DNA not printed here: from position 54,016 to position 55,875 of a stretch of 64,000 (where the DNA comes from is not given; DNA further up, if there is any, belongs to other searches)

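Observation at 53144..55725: SIR2 gene followed by a chimeric ORF: HerA HAS-barrel N-terminus fused in frame to a DNA methyltransferase-HNH nuclease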

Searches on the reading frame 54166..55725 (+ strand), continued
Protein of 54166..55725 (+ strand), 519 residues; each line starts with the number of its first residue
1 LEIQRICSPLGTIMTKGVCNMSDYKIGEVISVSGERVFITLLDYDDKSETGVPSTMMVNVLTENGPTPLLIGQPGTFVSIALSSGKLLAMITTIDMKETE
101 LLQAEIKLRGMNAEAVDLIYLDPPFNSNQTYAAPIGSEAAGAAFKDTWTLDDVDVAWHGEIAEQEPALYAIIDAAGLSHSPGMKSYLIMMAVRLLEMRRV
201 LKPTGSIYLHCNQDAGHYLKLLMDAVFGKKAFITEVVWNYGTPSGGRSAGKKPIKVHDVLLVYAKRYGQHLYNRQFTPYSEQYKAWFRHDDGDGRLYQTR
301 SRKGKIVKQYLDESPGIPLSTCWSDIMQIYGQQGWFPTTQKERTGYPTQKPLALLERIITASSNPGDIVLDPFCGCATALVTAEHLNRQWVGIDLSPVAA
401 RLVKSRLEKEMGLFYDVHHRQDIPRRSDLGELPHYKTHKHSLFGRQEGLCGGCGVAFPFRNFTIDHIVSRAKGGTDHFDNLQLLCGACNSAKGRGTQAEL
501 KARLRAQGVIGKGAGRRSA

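Call 28: find_encoding_contigs(protein=P0001, flank=6000, max_places=3)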
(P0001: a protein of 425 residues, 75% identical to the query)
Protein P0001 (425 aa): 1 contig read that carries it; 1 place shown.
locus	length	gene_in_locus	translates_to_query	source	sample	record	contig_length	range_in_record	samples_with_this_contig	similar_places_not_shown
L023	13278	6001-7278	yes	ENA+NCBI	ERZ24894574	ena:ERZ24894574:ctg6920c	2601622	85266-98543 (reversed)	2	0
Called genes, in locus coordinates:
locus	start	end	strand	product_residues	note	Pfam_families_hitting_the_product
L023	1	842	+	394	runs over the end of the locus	PF02771:Acyl-CoA_dh_N, PF02770:Acyl-CoA_dh_M, PF00441:Acyl-CoA_dh_1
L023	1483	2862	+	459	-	PF01555:N6_N4_Mtase, PF01844:HNH, PF13395:HNH_4 (weak)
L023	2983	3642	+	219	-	PF01555:N6_N4_Mtase, PF01844:HNH, PF14279:HNH_5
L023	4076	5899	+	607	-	PF03235:GmrSD_N, PF07510:GmrSD_C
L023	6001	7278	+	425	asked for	PF01555:N6_N4_Mtase, PF01844:HNH, PF14279:HNH_5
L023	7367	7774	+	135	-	-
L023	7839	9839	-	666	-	PF00496:SBP_bac_5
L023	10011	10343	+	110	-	-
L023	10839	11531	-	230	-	PF12740:PETase (weak), PF01738:DLH, PF00326:Peptidase_S9 (faint)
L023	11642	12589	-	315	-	PF00106:adh_short, PF08659:KR, PF13561:adh_short_C2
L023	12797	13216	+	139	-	-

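Call 29: find_encoding_contigs(protein=P0011, flank=6000, max_places=3)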
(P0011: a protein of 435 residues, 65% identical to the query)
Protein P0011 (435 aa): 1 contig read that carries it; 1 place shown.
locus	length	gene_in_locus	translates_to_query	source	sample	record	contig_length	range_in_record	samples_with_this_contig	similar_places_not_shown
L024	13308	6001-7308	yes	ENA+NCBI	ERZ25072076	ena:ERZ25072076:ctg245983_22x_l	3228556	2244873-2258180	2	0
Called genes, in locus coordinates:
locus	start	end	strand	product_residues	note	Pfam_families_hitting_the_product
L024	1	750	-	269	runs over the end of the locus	PF01557:FAA_hydrolase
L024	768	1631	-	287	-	PF00117:GATase, PF07722:Peptidase_C26 (weak)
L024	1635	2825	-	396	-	PF01717:Meth_synt_2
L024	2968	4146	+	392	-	-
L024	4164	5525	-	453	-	PF05940:NnrS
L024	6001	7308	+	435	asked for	PF01555:N6_N4_Mtase, PF01844:HNH, PF13395:HNH_4 (faint), PF14279:HNH_5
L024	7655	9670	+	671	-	PF05378:Hydant_A_N, PF19278:Hydant_A_C (faint), PF01968:Hydantoinase_A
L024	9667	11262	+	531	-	PF02538:Hydantoinase_B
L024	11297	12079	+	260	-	PF00106:adh_short, PF08659:KR, PF23441:SDR, PF13561:adh_short_C2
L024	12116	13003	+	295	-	PF00941:FAD_binding_5, PF03450:CO_deh_flav_C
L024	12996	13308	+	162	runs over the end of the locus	PF00111:Fer2, PF01799:Fer2_2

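Call 39: search_protein_families(library=padloc, proteins=[L002:8262-8903:+, L002:8900-9886:+], max_evalue=0.001)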
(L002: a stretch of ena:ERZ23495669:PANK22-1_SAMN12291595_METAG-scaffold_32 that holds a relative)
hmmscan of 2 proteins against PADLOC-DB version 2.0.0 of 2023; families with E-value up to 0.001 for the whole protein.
L002:8262-8903:+ (213 aa): 22 families
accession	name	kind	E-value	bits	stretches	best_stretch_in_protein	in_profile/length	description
PDLC04890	PDC-S06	-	2.4e-58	196.4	1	1-174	1-167/732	-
PDLC04886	PDC-S06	-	9.2e-39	131.8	1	1-173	1-168/727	-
PDLC04894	PDC-S06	-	4.2e-17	60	2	1-48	1-51/740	-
PDLC04887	PDC-S06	-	7.5e-14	49.2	2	1-46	1-55/790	-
PDLC04896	PDC-S06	-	5e-13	46.5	2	66-121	87-142/732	-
PDLC04897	PDC-S06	-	4.6e-12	43.3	1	1-155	1-129/727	-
PDLC04895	PDC-S06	-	1.8e-07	28.1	1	1-66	1-66/784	-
PDLC03859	LmuB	-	2.6e-06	24.9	1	4-45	2-44/611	-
PDLC04135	mad3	-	5.2e-06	24.2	1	1-45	1-42/374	mads_3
PDLC02336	AbiLi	-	1.4e-05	22.8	1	1-41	1-38/340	AbiLi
PDLC04609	PDC-M38A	-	1.4e-05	22.5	1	1-45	1-42/371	-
PDLC04213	HEC-02A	-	2.3e-05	22.1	1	1-46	1-44/337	-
PDLC04214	HEC-02A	-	2.7e-05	21.6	1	1-43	1-40/338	-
PDLC02980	AriA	-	3.8e-05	21.8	1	27-89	1-50/304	-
PDLC00277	PtuA1|PtuA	-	5.4e-05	20.6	0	2-48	3-46/423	AAA ATPase domain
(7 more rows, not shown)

L002:8900-9886:+ (328 aa): 17 families
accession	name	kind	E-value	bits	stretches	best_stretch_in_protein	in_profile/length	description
PDLC04890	PDC-S06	-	2.3e-140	467.5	1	2-319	409-724/732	-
PDLC04886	PDC-S06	-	1.8e-72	243.3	1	2-319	409-724/727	-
PDLC04897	PDC-S06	-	4.3e-41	139.3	1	5-317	418-723/727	-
PDLC04887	PDC-S06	-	5.4e-26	89.4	1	5-204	456-653/790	-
PDLC04894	PDC-S06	-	7.6e-23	78.9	1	7-194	424-598/740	-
PDLC04896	PDC-S06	-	5.8e-16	56.3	1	5-202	421-602/732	-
PDLC04898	PDC-S06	-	2.1e-11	40.9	1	7-170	452-611/752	-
PDLC03859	LmuB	-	3.9e-10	37.6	1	5-174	441-593/611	-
PDLC02360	PrrC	-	6.2e-10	36.7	1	35-304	106-341/372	PrrC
PDLC04891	PDC-S06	-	9.7e-09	32.2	1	9-173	533-692/858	-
PDLC04889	PDC-S06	-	2.8e-07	27.5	1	26-166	347-482/693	-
PDLC04135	mad3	-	1.4e-06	26.1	1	4-173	171-330/374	mads_3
PDLC02980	AriA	-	1.7e-06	26.2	1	42-168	182-301/304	-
PDLC04895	PDC-S06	-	2e-06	24.6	1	83-167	555-630/784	-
PDLC04888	PDC-S06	-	7.9e-06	22.3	1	85-194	619-713/851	-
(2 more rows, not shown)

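Call 42: predict_structure(alignment_id=A2)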
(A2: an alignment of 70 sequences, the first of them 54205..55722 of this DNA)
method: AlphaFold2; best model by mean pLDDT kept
length: 506 residues; sequences in the alignment: 70
mean_pLDDT: 78.4   pTM: 0.78
mean pLDDT of the five models: 78.4, 77.0, 75.3, 73.0, 71.7
residues with pLDDT >= 90: 240; 70-90: 116; 50-70: 62; < 50: 88
segments of 3 or more residues with pLDDT < 50: 1-20, 22-46, 54-61, 72-83, 117-134, 503-506
pLDDT, mean of each block of 10 residues (from residue 1): 35 41 41 41 47 46 58 34 52 82 95 53 41 56 80 93 90 90 96 95 94 98 87 61 89 98 94 96 96 96 94 77 66 82 97 95 87 93 77 84 79 90 96 96 97 89 93 96 89 84 47
secondary structure, 60 per line:
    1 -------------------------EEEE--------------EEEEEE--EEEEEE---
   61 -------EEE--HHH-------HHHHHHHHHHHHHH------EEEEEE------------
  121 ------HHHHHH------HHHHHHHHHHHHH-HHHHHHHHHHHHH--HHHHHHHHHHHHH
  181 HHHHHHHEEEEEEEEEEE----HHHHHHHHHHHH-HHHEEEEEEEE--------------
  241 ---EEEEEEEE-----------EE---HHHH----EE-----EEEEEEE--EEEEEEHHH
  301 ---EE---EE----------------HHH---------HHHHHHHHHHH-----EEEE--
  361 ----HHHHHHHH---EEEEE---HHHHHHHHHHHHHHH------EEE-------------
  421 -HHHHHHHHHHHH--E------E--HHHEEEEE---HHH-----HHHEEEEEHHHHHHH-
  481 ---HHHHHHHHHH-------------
elements in order: E26-29 E44-49 E52-57 E68-70 H83-96 E103-108 H127-132 H139-151 H153-165 H168-187 E188-198 H203-214 E219-226 E244-251 H268-271 E283-289 E292-297 H339-349 E355-358 H365-372 E376-380 H384-398 E405-407 H422-433 E449-453 E468-472 H473-479 H484-493

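Call 50: search_protein_families(library=padloc, proteins=[L025:6014-7930:+, L025:5529-5921:+], max_evalue=0.001)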
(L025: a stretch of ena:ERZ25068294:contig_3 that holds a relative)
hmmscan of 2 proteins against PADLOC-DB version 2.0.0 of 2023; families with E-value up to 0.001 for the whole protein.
L025:6014-7930:+ (638 aa): 113 families (the best 25 are shown)
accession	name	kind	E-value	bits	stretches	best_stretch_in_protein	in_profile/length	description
PDLC02979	AriA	-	8e-27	93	1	1-399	1-373/373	-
PDLC02980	AriA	-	1.9e-18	65.5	2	327-399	233-303/304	-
PDLC02358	Old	-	2.2e-17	61.1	2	255-515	190-446/578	Old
PDLC00091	GajA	-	2.5e-16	57.7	2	353-479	295-419/627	AAA ATPase domain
PDLC00096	GajA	-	3.2e-16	57.2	2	261-475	200-410/630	AAA ATPase domain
PDLC04135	mad3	-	4.2e-15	54.2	1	2-422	1-349/374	mads_3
PDLC00071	GajA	-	1.2e-14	52.1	2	1-52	1-51/588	AAA ATPase domain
PDLC04178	HEC-01A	-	1.7e-14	51.7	2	313-410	246-342/399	-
PDLC00063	GajA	-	7.9e-14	49.1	1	1-49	1-48/679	AAA ATPase domain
PDLC00062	GajA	-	1.5e-13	48.1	2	1-45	1-43/639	AAA ATPase domain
PDLC00065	GajA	-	2.3e-13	47.8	2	1-48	1-54/670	AAA ATPase domain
PDLC04164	AriA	-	4.6e-13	47.3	1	323-399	163-236/253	-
PDLC02981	AriAB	-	7.6e-13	46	2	356-400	332-378/694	-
PDLC02335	AbiLi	-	2.3e-12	44.6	1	3-409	50-248/326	AbiLi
PDLC00293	PtuA1|PtuA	-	3.2e-12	44.2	2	1-44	1-45/527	AAA ATPase domain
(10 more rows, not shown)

L025:5529-5921:+ (130 aa): 0 families

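Call 56: find_encoding_contigs(protein=P0055, flank=3000, max_places=2)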
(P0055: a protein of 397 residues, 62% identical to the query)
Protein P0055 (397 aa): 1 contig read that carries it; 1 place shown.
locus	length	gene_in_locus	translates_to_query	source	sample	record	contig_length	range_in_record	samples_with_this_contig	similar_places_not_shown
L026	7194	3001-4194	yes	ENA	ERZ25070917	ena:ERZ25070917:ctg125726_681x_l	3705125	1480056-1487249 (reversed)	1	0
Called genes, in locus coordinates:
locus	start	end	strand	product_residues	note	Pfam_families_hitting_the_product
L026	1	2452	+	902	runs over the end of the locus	-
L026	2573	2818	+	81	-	-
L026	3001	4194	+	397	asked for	PF01555:N6_N4_Mtase, PF01844:HNH, PF14279:HNH_5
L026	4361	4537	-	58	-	PF09195:Endonuc-BglII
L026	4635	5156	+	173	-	-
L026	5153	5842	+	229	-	PF08843:AbiEii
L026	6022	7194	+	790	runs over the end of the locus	PF08548:Peptidase_M10_C (weak), PF00353:HemolysinCabind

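Call 57: find_encoding_contigs(protein=P0041, flank=3000, max_places=2)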
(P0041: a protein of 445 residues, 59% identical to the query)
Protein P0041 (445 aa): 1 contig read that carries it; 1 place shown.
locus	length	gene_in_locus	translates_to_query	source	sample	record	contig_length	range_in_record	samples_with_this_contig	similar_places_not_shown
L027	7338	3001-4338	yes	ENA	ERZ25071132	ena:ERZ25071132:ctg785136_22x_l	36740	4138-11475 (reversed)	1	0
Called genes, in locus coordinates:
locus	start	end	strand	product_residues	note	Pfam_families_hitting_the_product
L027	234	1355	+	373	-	PF01555:N6_N4_Mtase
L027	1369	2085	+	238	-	-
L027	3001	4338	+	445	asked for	PF01555:N6_N4_Mtase, PF01844:HNH, PF14279:HNH_5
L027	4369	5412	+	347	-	PF03235:GmrSD_N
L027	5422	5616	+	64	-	-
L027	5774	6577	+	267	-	PF14294:DUF4372, PF01609:DDE_Tnp_1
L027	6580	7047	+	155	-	-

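Call 58: find_encoding_contigs(protein=P0066, flank=3000, max_places=2)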
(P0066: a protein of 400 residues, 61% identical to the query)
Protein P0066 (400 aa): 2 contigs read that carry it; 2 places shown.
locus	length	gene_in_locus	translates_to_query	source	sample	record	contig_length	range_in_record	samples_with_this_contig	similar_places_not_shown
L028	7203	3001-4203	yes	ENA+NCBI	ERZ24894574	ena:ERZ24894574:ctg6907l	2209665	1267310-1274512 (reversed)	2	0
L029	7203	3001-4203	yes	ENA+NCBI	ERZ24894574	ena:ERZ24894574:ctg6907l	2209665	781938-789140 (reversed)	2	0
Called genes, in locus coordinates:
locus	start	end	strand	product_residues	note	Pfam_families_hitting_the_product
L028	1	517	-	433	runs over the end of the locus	PF13439:Glyco_transf_4, PF13579:Glyco_trans_4_4, PF20706:GT4-conflict (weak), PF00534:Glycos_transf_1, PF13692:Glyco_trans_1_4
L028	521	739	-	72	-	PF01755:Glyco_transf_25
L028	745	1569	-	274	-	PF01755:Glyco_transf_25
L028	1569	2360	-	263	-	PF01755:Glyco_transf_25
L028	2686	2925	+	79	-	-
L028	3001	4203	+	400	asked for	PF01555:N6_N4_Mtase, PF01844:HNH, PF14279:HNH_5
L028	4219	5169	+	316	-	PF03400:DDE_Tnp_IS1 (faint)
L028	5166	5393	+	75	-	-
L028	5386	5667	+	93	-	-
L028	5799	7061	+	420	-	PF00464:SHMT, PF01212:Beta_elim_lyase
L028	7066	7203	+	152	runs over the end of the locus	PF22811:Zn_ribbon_NrdR, PF03477:ATP-cone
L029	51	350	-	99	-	PF10805:DUF2730 (weak), PF23991:DUF7310 (faint)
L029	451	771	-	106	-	-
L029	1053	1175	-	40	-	PF07927:HicA_toxin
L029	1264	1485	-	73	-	-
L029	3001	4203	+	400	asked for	PF01555:N6_N4_Mtase, PF01844:HNH, PF14279:HNH_5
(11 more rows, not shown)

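Call 63: search_solved_structures(query=P0001, max_evalue=0.001, show_alignments=2)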
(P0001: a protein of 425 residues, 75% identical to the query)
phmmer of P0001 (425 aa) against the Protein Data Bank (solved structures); distinct sequences matched with E-value up to 0.001: 17.
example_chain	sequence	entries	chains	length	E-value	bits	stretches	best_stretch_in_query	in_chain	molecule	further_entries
9c3u_A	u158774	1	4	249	7.4e-18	67.8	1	256-314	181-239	Methyltransferase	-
8urk_A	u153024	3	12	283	1.3e-17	67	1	256-315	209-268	Methyltransferase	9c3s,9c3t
6pbd_A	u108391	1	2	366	3.5e-15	59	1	250-321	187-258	Modification methylase CcrMI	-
2zie_A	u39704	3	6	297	4.9e-11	45.3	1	257-325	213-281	Putative modification methylase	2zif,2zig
5hek_A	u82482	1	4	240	7.4e-11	44.7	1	256-321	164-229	Adenine specific DNA methyltransferase (DpnA)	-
5hfj_A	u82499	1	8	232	1.2e-10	44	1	256-321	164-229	Adenine specific DNA methyltransferase (DpnA)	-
8s9m_A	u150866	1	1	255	4.1e-10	42.3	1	251-321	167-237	DNA cytosine-N4 methyltransferase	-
8s9n_A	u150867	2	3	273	5.1e-10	41.9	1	251-321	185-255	DNA cytosine-N4 methyltransferase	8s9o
1g60_A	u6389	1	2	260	5.4e-10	41.9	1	253-312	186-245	Adenine-specific Methyltransferase MboIIA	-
4zcf_A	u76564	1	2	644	2.3e-09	39.8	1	10-178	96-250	Restriction endonuclease EcoP15I, modification subunit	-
7dsu_A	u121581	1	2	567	6.1e-09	38.4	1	97-176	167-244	Mbo45V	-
6k0w_B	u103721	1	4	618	1.6e-08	37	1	7-178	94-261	Adenine specific DNA methyltransferase (Mod)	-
1nw8_A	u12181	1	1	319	2.1e-08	36.6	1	255-315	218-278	MODIFICATION METHYLASE RSRI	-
1eg2_A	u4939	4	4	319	2.2e-08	36.6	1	255-315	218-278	MODIFICATION METHYLASE RSRI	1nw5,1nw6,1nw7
4h9d_A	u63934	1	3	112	0.00042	22.5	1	361-406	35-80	HNH endonuclease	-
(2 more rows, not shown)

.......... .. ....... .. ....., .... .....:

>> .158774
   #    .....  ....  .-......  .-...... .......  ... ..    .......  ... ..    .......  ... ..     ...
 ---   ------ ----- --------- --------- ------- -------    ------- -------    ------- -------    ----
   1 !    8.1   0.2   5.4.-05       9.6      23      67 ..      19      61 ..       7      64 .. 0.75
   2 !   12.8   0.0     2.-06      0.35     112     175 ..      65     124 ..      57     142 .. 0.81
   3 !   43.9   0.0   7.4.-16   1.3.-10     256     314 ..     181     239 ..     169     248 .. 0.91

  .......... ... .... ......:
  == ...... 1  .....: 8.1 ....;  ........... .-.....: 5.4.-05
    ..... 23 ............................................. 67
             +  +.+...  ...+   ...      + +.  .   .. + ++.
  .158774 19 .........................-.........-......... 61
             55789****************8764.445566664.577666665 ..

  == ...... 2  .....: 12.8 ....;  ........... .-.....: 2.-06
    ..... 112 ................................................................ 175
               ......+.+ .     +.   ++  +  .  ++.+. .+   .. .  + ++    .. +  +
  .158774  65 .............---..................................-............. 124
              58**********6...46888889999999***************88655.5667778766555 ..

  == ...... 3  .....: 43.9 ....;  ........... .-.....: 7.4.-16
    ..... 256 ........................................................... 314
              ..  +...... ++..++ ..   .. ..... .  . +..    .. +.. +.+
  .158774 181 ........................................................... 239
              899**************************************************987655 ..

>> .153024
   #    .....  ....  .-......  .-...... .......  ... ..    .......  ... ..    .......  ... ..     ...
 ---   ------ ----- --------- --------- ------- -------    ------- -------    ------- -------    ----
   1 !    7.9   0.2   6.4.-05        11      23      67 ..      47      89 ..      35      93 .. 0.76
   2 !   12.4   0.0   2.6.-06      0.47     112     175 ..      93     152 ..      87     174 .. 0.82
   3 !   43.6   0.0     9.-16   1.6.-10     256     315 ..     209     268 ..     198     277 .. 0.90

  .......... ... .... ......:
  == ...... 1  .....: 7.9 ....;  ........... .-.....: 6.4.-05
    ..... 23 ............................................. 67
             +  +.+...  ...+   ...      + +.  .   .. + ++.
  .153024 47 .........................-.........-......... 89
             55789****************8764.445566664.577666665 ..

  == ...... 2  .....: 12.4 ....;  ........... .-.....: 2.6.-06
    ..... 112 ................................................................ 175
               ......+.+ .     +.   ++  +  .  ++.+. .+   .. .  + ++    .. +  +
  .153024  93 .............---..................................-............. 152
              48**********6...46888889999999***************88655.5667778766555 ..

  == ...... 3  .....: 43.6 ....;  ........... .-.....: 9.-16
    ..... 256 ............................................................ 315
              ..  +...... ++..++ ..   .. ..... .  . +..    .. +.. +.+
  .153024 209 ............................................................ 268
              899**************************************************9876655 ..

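Call 64: predict_structure(alignment_id=A3)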
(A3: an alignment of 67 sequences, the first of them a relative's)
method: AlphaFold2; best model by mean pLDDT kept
length: 425 residues; sequences in the alignment: 67
mean_pLDDT: 85.5   pTM: 0.86
mean pLDDT of the five models: 85.5, 85.5, 84.6, 81.3, 80.1
residues with pLDDT >= 90: 226; 70-90: 140; 50-70: 49; < 50: 10
segments of 3 or more residues with pLDDT < 50: 57-59, 246-248
pLDDT, mean of each block of 10 residues (from residue 1): 86 90 96 77 56 53 72 78 90 87 93 98 89 96 97 61 73 97 93 91 96 93 92 89 57 62 86 97 90 92 89 75 79 87 87 95 96 97 88 94 92 88 87
secondary structure, 60 per line:
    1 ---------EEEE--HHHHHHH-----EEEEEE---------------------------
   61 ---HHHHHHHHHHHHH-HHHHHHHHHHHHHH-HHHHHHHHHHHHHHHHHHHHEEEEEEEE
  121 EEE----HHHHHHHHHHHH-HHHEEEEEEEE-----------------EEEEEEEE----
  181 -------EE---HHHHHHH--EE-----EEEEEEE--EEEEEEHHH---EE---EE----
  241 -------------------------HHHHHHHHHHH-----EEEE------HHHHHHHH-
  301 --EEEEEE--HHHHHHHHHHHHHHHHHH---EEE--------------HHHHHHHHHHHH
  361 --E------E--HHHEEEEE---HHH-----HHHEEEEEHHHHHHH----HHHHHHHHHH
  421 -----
elements in order: E10-13 H16-22 E28-33 H64-76 H78-91 H93-112 E113-123 H128-139 E144-151 E169-176 H193-199 E209-215 E218-223 H266-276 E282-285 H292-299 E303-308 H311-328 E332-334 H349-360 E376-380 E395-399 H400-406 H411-420

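Call 74: find_encoding_contigs(protein=window:54226-55725:+, flank=3000, max_places=6)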
Protein window:54226-55725:+ (499 aa): no gene with exactly this product is on record in the collection.
